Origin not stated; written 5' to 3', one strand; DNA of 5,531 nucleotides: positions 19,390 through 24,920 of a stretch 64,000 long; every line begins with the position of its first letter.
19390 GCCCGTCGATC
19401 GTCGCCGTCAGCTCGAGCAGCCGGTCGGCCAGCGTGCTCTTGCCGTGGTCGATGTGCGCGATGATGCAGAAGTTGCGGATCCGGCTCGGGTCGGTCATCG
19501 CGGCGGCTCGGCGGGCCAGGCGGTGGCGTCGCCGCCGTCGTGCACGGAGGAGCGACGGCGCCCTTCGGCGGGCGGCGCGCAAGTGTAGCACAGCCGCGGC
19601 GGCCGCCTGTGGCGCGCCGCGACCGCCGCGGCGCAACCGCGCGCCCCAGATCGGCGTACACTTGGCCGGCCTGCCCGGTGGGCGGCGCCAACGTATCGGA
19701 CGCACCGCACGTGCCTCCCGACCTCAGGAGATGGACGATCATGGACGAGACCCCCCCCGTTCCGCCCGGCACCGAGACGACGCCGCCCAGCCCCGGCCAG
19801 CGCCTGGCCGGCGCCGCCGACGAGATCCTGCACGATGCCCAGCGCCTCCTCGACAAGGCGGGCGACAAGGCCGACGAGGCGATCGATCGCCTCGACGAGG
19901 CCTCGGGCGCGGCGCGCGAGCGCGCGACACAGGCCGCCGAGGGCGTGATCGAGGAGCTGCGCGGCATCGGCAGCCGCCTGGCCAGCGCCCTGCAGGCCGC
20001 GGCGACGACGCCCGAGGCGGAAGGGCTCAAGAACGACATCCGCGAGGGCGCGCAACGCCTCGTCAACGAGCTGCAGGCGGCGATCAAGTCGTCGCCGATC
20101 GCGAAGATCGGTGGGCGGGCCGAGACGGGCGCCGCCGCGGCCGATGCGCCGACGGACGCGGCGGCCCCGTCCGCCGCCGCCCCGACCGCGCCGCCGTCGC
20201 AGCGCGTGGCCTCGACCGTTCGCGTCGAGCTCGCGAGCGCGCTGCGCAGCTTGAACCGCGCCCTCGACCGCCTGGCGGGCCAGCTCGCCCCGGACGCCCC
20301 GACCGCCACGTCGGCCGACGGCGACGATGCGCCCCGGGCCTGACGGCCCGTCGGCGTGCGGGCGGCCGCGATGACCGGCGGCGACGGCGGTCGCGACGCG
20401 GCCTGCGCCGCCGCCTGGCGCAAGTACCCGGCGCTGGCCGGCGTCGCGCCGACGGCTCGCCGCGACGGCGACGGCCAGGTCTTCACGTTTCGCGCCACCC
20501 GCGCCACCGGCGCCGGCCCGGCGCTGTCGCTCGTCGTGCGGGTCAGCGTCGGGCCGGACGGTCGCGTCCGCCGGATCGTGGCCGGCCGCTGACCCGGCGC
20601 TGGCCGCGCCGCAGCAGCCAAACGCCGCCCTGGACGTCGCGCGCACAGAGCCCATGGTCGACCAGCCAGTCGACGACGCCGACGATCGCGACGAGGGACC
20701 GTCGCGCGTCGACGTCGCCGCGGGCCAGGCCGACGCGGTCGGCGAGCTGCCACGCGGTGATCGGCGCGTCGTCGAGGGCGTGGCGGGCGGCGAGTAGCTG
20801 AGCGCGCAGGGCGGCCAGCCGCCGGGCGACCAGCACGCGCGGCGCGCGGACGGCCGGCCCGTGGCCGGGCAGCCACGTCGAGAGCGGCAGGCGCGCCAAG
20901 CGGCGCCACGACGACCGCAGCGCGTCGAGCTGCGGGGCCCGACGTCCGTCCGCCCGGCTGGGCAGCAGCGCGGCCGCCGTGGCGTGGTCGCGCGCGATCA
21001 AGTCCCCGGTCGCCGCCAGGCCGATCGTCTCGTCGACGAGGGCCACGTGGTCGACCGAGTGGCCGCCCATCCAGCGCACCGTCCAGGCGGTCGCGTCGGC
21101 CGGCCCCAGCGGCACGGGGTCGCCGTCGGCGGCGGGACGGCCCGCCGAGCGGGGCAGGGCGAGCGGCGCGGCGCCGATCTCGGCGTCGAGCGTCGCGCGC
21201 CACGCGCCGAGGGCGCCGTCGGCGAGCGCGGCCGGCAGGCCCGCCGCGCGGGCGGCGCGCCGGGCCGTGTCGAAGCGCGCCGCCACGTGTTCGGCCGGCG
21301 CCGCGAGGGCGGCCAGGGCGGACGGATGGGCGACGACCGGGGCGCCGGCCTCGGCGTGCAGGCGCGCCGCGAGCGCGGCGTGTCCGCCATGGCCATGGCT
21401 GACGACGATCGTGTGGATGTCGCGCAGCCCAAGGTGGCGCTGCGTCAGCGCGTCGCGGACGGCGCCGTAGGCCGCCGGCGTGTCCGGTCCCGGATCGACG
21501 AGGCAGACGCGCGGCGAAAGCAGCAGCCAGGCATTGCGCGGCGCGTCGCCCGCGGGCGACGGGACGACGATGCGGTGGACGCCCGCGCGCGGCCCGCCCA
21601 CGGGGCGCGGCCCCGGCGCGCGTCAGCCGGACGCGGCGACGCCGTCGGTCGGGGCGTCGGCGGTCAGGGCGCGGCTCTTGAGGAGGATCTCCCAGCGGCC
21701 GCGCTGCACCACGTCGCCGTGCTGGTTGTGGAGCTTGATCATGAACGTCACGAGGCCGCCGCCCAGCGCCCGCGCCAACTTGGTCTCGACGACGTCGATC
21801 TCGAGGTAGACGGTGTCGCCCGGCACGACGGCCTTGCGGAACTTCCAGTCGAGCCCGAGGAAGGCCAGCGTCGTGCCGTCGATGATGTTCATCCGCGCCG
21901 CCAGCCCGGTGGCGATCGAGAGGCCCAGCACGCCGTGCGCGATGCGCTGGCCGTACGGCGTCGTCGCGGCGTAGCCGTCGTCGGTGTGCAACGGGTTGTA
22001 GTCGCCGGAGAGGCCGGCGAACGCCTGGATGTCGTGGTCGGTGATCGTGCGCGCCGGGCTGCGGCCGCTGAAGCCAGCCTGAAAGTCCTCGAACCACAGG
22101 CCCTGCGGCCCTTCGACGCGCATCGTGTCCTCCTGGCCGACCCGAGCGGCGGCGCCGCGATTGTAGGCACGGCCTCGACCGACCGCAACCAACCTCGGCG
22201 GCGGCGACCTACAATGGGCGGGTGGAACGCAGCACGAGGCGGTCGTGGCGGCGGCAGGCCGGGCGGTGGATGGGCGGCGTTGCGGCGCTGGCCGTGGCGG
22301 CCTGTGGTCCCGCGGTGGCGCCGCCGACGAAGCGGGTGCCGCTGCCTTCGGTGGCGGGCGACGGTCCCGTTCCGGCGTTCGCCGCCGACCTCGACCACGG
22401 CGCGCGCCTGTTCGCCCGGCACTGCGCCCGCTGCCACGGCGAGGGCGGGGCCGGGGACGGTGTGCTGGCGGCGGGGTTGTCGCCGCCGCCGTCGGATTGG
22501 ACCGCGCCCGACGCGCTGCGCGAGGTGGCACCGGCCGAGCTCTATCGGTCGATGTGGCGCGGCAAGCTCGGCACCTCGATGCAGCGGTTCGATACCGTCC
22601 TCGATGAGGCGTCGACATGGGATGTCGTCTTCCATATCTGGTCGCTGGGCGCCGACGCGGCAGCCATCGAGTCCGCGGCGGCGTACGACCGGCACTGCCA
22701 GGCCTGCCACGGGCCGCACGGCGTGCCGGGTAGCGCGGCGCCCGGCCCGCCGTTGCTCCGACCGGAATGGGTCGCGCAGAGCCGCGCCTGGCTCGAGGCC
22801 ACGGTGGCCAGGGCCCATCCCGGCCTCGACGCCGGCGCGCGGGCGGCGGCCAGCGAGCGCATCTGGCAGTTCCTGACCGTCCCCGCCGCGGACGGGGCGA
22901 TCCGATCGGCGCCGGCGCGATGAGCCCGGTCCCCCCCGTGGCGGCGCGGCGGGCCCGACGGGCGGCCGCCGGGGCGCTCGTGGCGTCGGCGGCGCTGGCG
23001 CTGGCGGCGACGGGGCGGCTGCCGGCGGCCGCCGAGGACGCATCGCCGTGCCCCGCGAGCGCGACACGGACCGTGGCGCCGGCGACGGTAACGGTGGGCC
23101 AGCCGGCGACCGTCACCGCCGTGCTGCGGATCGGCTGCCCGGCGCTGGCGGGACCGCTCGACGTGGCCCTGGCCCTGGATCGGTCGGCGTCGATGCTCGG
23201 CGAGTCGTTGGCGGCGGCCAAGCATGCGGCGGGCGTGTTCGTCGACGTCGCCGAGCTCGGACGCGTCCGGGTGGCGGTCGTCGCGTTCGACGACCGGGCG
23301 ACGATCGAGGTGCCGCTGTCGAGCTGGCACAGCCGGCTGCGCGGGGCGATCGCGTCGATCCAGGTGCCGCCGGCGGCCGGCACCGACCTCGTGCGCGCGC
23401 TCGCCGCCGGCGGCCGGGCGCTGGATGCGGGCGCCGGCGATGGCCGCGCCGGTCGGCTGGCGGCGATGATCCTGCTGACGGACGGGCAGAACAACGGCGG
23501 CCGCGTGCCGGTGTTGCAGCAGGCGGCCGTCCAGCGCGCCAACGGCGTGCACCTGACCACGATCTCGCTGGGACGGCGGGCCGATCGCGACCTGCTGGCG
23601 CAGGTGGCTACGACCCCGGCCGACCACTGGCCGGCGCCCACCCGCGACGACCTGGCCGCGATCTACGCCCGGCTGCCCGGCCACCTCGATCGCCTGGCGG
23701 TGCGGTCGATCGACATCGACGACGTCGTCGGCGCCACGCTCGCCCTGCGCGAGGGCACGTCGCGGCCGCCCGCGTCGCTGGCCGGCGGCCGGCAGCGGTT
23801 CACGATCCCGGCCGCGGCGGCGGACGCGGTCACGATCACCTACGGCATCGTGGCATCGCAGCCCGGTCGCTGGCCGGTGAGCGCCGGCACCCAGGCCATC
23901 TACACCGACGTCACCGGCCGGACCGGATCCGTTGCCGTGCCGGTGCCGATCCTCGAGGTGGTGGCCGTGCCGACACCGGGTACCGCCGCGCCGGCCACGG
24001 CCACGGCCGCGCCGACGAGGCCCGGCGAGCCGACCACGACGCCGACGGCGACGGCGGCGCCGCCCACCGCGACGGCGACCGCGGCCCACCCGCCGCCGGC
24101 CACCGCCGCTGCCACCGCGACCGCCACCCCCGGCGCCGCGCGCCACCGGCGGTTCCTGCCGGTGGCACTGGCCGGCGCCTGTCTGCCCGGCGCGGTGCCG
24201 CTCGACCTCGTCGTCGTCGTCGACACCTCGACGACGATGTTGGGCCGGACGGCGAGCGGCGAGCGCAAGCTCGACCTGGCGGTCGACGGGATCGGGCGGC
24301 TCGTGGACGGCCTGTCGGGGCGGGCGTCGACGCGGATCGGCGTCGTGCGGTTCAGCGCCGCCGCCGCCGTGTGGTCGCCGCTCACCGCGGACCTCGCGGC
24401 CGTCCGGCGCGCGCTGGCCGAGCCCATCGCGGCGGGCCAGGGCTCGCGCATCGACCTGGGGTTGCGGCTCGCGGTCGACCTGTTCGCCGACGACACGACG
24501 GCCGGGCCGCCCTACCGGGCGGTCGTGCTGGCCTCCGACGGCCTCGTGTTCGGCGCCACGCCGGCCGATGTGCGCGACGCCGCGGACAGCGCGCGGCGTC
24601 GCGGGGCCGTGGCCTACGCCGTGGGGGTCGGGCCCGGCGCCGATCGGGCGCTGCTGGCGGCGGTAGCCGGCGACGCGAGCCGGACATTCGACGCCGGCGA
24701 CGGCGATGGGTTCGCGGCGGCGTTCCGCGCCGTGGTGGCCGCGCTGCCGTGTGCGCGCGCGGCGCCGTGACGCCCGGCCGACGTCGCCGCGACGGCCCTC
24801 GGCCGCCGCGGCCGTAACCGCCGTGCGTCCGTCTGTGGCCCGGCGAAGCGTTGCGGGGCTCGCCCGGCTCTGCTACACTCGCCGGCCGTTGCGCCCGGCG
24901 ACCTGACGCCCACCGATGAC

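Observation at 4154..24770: Array of six paralogous secreted vWA-domain proteins sharing a Cys-bracketed vWA module, RGD motifs and NHL propellers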

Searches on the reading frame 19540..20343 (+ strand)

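Call 9: search_protein_families(library=pfam, proteins=[window:19540-20343:+], max_evalue=0.01)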
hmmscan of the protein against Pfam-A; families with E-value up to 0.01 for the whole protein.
window:19540-20343:+ (267 aa): 1 family
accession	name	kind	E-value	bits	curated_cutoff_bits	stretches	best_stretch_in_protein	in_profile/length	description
PF12699.13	phiKZ_IP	-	0.00073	19.3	27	1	66-152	273-364/387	phiKZ-like phage internal head proteins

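Call 31: search_protein_families(library=ncbifam, proteins=[window:19540-20343:+], max_evalue=0.01)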
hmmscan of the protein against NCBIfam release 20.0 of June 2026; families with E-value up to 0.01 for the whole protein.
window:19540-20343:+ (267 aa): 0 families

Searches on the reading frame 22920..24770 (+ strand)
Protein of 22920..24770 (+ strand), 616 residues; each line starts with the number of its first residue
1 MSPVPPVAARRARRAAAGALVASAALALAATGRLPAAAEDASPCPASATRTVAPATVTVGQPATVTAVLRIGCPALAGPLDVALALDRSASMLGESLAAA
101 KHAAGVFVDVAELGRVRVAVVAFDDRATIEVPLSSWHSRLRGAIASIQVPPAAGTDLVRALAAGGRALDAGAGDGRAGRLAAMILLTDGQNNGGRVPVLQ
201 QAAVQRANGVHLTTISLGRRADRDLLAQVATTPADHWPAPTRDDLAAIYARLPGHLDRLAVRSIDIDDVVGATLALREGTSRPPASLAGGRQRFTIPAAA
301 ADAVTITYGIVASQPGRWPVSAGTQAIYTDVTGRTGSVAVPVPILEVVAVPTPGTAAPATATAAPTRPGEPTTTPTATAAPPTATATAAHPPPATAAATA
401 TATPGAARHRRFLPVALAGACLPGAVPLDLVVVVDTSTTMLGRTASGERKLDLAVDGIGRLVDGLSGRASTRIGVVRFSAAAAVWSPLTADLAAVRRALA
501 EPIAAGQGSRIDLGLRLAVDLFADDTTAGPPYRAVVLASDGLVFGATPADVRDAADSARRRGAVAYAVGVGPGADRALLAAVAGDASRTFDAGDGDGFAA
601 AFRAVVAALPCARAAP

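Call 6: search_protein_families(library=pfam, proteins=[window:22920-24770:+], max_evalue=0.01)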
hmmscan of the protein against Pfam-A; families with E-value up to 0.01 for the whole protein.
window:22920-24770:+ (616 aa): 2 families
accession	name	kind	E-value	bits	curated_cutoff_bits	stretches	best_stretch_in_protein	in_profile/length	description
PF00092.34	VWA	-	3.5e-33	115.7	23.8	2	429-594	1-164/174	von Willebrand factor type A domain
PF13519.12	VWA_2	-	2.5e-27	96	27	2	430-541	1-106/107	von Willebrand factor type A domain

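Call 68: search_protein_families(library=padloc, proteins=[window:22920-24770:+], max_evalue=0.001)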
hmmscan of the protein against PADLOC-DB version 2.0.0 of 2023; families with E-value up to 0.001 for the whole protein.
window:22920-24770:+ (616 aa): 0 families

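Call 74: find_related_loci(query=A4, collection=metagenome_contigs, flank=10000)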
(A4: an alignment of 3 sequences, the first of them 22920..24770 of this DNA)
Query A4 (616 aa) in metagenome_contigs; peptide patterns used: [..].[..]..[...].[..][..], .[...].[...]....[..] (x = any residue, [..] = any of these).
315 stretches matched a pattern; 6 encode a relative of the query (tblastn E <= 1e-3); 6 distinct loci.
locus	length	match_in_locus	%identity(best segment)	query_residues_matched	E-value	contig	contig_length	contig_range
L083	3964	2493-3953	36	30-499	2e-63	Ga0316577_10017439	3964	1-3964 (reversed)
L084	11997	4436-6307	28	44-611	6e-34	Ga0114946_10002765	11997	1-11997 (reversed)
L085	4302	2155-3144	30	32-350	2e-24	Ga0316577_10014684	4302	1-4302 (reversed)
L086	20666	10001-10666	35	412-611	2e-18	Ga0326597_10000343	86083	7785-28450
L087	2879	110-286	54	404-466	2e-10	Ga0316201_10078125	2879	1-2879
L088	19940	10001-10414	26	107-248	7e-6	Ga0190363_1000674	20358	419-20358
